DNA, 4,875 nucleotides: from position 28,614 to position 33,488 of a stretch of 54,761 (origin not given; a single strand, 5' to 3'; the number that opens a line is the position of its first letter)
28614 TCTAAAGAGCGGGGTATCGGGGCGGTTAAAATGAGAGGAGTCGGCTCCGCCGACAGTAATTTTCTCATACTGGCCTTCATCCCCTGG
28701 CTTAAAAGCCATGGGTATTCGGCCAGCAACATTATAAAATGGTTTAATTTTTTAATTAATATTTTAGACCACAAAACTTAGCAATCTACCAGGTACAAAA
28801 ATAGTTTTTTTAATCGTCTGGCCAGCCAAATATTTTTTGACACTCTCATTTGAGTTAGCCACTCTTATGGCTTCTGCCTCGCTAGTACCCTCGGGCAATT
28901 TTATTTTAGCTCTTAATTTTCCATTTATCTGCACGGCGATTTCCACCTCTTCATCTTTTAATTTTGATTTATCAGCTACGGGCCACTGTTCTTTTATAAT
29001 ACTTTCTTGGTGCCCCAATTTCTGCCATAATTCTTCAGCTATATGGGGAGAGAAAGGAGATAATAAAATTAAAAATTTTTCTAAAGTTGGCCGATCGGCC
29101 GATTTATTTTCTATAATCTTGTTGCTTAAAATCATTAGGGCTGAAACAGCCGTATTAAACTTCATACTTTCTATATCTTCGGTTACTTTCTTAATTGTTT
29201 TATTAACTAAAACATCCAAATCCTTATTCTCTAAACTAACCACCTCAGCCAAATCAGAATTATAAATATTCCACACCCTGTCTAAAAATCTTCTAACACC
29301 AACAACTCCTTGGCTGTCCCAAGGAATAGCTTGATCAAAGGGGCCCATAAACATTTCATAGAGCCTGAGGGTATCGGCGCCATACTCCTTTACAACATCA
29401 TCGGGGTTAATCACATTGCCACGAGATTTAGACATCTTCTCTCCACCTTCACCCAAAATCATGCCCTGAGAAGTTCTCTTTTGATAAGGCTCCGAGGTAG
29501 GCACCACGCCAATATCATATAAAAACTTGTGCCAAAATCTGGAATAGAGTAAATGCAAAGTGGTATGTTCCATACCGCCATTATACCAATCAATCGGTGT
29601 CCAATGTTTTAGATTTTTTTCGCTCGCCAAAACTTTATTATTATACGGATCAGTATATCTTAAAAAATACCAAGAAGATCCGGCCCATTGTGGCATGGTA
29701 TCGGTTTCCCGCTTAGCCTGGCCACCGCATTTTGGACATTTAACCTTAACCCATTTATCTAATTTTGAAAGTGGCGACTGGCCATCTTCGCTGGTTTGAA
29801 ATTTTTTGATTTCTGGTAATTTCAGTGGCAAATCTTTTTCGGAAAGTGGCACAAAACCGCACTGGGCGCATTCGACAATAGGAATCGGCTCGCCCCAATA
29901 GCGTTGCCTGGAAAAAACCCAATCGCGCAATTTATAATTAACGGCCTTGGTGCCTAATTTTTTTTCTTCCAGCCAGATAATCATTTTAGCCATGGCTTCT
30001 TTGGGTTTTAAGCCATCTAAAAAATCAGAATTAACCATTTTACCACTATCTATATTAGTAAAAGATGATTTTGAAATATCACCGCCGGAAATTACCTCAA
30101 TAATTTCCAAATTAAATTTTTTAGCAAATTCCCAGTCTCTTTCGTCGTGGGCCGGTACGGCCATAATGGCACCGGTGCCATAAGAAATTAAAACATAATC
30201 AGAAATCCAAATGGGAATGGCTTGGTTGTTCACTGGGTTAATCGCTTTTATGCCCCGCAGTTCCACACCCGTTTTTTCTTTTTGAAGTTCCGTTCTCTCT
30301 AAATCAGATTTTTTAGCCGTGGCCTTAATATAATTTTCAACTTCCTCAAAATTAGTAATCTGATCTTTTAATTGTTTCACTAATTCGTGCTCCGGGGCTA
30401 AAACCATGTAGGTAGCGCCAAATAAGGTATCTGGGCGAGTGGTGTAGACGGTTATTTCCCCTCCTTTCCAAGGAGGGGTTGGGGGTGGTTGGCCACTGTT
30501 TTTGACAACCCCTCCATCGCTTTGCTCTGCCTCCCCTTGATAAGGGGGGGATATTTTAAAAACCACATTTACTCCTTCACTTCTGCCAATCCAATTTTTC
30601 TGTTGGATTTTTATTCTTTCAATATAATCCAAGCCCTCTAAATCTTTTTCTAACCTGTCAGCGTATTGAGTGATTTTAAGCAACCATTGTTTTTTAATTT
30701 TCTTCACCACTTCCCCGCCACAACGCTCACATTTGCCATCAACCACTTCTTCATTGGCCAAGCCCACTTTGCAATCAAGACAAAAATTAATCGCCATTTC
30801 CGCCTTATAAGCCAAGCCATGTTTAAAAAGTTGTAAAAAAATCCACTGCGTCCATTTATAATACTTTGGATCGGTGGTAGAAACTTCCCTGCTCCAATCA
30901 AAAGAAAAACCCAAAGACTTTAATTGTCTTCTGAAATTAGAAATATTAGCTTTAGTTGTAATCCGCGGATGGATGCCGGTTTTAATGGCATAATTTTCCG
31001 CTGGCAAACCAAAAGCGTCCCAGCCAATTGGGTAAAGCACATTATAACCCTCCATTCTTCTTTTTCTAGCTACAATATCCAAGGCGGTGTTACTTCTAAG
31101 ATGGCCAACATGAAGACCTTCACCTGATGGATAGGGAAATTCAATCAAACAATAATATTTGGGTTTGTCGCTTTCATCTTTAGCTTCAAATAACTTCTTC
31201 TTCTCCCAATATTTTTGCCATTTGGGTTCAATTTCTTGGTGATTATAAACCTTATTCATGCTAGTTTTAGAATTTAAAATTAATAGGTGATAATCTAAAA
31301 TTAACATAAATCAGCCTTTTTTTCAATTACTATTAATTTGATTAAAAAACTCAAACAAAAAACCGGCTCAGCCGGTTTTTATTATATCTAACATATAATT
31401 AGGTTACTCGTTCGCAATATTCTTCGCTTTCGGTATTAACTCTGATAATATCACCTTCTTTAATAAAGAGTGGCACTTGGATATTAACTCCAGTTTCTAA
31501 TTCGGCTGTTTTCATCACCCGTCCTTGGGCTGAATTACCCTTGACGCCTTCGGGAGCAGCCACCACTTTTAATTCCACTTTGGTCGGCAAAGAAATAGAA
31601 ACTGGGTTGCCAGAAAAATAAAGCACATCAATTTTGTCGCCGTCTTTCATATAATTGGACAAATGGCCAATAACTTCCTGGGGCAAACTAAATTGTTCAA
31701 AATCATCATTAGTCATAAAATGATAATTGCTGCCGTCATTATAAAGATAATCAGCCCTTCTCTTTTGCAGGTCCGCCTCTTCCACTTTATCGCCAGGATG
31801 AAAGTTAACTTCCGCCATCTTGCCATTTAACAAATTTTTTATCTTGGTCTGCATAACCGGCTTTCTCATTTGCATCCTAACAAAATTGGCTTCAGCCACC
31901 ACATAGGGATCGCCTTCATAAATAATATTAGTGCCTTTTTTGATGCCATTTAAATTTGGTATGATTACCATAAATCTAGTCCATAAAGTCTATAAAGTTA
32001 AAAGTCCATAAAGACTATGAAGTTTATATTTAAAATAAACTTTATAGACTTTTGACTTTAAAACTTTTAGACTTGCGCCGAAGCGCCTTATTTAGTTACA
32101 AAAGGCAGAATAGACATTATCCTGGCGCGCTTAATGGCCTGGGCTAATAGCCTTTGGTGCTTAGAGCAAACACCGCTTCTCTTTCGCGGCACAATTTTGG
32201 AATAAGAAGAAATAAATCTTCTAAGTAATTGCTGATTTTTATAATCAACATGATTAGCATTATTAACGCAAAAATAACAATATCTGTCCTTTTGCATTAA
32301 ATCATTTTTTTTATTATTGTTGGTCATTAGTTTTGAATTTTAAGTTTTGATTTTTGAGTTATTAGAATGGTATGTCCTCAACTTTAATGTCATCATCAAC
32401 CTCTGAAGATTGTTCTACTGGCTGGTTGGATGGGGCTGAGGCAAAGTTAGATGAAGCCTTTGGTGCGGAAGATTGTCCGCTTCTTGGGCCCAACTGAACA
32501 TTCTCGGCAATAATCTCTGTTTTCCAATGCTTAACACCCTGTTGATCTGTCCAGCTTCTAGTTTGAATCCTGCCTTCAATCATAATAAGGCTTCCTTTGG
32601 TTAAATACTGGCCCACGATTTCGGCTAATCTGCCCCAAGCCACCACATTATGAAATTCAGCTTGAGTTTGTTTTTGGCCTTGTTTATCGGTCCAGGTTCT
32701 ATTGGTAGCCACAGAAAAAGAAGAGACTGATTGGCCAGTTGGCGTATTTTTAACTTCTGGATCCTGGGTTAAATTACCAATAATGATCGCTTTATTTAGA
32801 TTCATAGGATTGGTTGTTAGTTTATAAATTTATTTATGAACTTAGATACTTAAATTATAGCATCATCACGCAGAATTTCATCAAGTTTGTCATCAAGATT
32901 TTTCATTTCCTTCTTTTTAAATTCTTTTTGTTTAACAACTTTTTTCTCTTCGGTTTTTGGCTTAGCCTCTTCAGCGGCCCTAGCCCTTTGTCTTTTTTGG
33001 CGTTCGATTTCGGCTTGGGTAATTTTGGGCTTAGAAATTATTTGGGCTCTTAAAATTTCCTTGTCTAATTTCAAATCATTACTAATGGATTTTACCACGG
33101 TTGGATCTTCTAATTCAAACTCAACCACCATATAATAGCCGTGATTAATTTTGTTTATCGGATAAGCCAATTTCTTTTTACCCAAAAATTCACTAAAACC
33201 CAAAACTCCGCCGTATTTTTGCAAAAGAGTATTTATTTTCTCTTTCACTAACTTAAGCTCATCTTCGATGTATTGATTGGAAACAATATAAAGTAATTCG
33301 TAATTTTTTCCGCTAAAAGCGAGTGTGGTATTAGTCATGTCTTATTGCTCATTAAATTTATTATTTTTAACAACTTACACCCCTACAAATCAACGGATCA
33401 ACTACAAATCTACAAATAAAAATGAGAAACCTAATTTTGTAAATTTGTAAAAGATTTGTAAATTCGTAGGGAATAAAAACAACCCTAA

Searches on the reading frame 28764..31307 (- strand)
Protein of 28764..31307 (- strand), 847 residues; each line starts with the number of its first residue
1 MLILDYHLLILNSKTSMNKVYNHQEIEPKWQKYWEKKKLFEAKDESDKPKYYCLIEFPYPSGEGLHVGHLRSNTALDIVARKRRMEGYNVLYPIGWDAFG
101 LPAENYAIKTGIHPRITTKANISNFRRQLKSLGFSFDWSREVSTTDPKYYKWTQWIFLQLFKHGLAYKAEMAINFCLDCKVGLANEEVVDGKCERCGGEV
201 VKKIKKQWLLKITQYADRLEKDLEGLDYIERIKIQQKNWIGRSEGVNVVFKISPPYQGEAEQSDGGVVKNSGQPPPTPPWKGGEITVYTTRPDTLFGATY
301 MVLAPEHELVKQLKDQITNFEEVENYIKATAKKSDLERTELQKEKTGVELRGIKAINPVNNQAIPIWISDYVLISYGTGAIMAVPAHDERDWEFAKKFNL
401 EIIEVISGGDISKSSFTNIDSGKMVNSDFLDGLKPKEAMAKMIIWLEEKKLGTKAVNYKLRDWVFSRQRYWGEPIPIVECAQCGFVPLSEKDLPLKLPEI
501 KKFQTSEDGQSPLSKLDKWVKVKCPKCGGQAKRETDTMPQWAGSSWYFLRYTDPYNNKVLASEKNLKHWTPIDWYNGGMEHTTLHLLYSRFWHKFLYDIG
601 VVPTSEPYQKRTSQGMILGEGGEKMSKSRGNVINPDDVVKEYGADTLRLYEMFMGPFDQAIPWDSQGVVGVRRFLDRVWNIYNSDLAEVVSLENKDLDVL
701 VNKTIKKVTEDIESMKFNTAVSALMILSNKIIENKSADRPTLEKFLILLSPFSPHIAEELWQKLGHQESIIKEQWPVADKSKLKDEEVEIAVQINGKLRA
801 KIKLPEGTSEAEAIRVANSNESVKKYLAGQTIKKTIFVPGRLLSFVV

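Call 5: search_protein_families(library=pfam, proteins=[window:28764-31307:-], max_evalue=0.01)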
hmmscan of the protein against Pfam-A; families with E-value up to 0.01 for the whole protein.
window:28764-31307:- (847 aa): 7 families
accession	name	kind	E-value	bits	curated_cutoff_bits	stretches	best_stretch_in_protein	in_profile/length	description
PF13603.12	tRNA-synt_1_2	-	5e-59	199.3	25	1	237-446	1-184/185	Leucyl-tRNA synthetase, editing domain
PF00133.28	tRNA-synt_1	-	9.1e-53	179.9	22.7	2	29-231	1-215/414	tRNA synthetases class I (I, L, M and V)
PF09334.17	tRNA-synt_1g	-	3e-29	102.4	20.1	2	57-200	7-146/391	tRNA synthetases class I (M)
PF08264.19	Anticodon_1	-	2.9e-25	89.3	25.1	1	701-810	8-144/148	Anticodon-binding domain of tRNA ligase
PF01406.26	tRNA-synt_1e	-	1.8e-06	28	27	0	621-650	250-279/301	tRNA synthetases class I (C) catalytic domain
PF00750.26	tRNA-synt_1d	-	0.00044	19.8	23.3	0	55-91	24-61/349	tRNA synthetases class I (R), catalytic domain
PF01921.24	tRNA-synt_1f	-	0.0026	17.2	27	0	616-651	274-309/360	tRNA synthetases class I (K)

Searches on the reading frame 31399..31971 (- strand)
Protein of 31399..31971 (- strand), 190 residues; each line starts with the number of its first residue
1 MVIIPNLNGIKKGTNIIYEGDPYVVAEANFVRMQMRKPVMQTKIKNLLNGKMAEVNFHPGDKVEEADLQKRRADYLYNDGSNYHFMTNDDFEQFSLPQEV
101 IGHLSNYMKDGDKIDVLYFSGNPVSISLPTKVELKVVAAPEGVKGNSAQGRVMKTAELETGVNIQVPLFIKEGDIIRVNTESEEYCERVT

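Call 16: search_protein_families(library=pfam, proteins=[window:31399-31971:-], max_evalue=0.001)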
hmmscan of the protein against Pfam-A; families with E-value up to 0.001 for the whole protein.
window:31399-31971:- (190 aa): 3 families
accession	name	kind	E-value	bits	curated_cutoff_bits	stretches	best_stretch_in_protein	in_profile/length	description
PF09285.17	Elong-fact-P_C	-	2.1e-23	82.2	25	1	132-188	1-56/56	Elongation factor P, C-terminal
PF01132.26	EFP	-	1.4e-19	70.2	27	1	71-124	1-54/54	Elongation factor P (EF-P) OB domain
PF08207.18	EFP_N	-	1.5e-14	54.2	23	1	8-63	3-58/58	Elongation factor P (EF-P) KOW-like domain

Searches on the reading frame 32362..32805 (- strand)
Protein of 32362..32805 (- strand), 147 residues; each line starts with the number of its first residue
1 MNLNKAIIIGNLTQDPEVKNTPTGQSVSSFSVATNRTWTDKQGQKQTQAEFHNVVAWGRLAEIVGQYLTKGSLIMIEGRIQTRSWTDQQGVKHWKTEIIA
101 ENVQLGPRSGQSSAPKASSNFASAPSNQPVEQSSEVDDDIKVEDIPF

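Call 16: search_protein_families(library=pfam, proteins=[window:32362-32805:-], max_evalue=0.001)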
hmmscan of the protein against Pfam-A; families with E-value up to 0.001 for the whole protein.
window:32362-32805:- (147 aa): 1 family
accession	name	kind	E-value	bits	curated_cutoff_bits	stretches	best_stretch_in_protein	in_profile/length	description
PF00436.31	SSB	-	1.9e-40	137.6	26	1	3-105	1-103/104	Single-strand binding protein family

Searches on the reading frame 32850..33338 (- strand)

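Call 16: search_protein_families(library=pfam, proteins=[window:32850-33338:-], max_evalue=0.001)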
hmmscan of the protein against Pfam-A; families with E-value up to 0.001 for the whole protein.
window:32850-33338:- (162 aa): 1 family
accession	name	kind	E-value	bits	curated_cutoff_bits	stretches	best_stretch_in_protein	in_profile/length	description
PF01250.22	Ribosomal_S6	-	8.2e-21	74.4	27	1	12-101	1-89/90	Ribosomal protein S6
